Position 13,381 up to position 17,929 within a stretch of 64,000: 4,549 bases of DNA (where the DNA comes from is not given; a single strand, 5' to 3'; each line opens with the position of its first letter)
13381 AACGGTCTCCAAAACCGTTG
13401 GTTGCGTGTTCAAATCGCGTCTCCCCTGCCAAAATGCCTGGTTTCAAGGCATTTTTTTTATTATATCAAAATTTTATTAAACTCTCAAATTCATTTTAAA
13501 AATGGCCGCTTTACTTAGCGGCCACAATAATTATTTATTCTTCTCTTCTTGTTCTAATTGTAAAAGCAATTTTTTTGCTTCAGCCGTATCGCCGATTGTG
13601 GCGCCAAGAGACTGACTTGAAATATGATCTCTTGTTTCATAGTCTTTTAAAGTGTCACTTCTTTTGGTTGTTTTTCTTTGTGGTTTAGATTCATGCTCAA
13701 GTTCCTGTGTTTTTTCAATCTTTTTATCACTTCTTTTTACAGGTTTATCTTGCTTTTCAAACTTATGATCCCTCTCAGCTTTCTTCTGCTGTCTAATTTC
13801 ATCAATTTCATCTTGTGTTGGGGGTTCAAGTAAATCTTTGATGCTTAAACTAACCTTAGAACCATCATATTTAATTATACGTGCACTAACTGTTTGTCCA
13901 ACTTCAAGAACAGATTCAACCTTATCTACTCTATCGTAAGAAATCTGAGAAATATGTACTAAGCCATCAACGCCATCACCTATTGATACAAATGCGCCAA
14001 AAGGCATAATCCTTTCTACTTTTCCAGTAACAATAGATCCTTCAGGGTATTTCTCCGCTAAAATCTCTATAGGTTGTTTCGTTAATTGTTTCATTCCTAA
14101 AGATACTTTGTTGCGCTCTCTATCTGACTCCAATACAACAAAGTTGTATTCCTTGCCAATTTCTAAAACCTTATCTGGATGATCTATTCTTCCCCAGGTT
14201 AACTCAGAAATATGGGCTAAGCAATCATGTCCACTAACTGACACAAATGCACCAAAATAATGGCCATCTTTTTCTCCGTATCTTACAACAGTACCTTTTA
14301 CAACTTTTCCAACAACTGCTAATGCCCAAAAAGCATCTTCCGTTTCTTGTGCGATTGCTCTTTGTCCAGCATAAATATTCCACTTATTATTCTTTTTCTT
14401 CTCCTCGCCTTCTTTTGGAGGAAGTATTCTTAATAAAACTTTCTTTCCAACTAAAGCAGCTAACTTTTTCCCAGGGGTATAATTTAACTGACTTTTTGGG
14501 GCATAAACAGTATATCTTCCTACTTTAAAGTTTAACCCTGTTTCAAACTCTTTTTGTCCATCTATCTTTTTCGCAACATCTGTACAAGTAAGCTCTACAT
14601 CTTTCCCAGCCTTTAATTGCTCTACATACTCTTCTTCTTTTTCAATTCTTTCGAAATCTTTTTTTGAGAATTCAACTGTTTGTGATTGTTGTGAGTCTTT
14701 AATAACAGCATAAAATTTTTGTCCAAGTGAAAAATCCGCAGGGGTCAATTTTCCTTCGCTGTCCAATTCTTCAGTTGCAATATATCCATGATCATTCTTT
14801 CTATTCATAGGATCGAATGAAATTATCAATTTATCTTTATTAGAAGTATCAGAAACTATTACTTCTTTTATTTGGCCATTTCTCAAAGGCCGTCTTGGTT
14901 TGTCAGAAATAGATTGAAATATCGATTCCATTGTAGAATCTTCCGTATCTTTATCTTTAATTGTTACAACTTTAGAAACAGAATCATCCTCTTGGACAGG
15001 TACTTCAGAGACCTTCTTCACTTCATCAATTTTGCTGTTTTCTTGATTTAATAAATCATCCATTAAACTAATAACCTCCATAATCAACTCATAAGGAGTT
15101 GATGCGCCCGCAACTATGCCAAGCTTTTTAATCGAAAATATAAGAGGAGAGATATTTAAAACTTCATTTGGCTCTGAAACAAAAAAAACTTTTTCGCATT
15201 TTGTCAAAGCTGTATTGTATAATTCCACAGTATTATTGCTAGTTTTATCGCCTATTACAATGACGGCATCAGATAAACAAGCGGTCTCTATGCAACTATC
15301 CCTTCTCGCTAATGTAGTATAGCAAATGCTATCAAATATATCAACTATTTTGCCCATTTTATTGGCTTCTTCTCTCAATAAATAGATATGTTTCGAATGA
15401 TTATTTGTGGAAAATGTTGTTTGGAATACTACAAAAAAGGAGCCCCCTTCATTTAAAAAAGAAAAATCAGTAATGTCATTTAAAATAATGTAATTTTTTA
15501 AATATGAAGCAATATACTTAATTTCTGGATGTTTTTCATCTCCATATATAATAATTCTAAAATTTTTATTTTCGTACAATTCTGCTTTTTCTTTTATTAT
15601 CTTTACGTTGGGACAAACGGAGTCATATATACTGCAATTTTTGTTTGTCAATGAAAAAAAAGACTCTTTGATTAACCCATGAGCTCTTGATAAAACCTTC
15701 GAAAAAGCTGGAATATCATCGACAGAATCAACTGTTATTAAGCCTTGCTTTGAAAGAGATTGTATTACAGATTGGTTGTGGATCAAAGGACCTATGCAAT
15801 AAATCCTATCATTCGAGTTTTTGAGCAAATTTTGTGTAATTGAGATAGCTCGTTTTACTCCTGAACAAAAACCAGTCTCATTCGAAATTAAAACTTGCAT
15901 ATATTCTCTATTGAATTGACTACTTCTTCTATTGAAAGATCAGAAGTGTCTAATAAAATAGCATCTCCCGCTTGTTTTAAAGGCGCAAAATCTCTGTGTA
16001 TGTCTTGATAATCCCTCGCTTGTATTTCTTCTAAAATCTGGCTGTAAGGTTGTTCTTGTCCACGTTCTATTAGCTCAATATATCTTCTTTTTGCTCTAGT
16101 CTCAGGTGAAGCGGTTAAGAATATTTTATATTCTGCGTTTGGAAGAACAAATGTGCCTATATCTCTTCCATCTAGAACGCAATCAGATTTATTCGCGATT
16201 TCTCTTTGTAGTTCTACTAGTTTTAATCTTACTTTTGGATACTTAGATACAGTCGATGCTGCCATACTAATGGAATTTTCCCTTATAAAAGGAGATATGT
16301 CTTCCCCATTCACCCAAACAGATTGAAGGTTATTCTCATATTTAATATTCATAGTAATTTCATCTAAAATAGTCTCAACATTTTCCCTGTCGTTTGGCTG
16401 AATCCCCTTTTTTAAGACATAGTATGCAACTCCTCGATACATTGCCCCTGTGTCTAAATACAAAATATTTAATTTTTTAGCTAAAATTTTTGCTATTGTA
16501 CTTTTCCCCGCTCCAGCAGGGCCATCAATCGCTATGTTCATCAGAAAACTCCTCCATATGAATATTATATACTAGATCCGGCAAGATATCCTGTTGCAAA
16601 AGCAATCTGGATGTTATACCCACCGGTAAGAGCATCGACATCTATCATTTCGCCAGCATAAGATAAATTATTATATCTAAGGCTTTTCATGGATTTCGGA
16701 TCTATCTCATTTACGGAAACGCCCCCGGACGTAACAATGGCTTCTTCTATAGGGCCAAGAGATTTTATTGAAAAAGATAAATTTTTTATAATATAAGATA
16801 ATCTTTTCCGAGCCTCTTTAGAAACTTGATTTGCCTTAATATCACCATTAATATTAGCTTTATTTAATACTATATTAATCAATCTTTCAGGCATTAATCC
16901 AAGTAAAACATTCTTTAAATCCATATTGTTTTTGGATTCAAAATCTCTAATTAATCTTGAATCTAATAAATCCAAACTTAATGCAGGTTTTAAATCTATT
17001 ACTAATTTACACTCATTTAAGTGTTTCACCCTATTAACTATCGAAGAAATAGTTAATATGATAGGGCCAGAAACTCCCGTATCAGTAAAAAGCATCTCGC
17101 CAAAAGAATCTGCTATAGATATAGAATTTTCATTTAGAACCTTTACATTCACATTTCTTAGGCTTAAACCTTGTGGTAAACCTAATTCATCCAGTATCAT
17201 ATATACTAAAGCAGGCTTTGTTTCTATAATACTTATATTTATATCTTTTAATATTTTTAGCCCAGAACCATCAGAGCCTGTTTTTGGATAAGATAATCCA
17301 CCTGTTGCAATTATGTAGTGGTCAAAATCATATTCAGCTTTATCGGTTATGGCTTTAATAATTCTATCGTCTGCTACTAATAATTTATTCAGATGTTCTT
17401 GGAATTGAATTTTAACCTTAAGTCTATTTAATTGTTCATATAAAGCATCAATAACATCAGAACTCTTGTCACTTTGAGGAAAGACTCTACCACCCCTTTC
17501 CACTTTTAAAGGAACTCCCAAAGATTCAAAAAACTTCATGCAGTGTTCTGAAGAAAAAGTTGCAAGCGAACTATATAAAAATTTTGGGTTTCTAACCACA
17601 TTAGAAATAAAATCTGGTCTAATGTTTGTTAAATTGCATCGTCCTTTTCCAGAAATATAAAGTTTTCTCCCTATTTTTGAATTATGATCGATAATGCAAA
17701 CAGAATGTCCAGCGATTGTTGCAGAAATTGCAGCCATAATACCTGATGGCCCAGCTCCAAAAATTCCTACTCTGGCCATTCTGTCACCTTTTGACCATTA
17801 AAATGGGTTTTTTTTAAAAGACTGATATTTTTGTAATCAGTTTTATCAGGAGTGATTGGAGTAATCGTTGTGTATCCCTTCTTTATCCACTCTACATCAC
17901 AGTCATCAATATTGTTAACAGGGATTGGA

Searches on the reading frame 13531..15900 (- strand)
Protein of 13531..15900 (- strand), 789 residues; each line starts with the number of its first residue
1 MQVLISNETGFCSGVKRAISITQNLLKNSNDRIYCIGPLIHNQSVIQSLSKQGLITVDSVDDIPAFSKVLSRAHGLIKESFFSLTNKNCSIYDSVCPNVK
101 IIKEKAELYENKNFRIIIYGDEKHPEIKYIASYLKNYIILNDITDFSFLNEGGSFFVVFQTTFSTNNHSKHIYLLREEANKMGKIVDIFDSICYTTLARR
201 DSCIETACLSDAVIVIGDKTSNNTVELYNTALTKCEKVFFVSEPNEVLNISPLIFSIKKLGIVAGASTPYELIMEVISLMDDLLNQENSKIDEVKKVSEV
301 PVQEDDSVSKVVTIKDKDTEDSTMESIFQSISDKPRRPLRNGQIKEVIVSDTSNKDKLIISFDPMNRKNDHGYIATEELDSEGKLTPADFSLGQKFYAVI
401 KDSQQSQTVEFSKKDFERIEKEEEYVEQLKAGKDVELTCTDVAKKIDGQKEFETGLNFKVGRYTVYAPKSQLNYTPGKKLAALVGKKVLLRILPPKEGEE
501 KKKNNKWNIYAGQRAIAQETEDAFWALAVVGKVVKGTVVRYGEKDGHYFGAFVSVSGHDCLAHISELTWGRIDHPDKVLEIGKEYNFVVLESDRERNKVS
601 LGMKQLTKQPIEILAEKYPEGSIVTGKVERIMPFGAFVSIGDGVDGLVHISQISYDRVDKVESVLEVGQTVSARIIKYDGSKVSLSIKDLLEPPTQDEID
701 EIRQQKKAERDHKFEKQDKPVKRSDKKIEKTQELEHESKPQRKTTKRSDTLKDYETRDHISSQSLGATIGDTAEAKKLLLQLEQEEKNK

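Call 40: search_protein_families(library=pfam, proteins=[window:13531-15900:-], max_evalue=0.00001)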
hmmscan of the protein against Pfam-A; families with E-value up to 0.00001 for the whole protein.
window:13531-15900:- (789 aa): 3 families
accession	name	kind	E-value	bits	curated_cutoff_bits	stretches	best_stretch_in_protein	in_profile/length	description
PF02401.23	LYTB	-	1.2e-63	215.3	24.5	1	3-280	1-266/267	LytB protein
PF00575.29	S1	-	6.8e-27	94.1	22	2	618-688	2-74/74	S1 RNA binding domain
PF23459.1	S1_RRP5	-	2.5e-11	44.4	27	1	620-684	3-67/72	RRP5 S1 domain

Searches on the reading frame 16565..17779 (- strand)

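Call 74: search_protein_families(library=pfam, proteins=[window:16565-17779:-], max_evalue=0.00001)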
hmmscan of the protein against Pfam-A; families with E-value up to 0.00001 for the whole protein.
window:16565-17779:- (404 aa): 3 families
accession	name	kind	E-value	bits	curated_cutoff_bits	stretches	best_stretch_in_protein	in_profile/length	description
PF03486.20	HI0933_like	-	2.3e-78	263.5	50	1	4-402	3-243/244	HI0933-like protein Rossmann domain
PF22780.1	HI0933_like_1st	-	2.3e-32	112.5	27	1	189-349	2-165/165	HI0933-like protein barrel and H2TH domain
PF13738.12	Pyr_redox_3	-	5.6e-06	26.3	30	0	6-40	2-36/305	Pyridine nucleotide-disulphide oxidoreductase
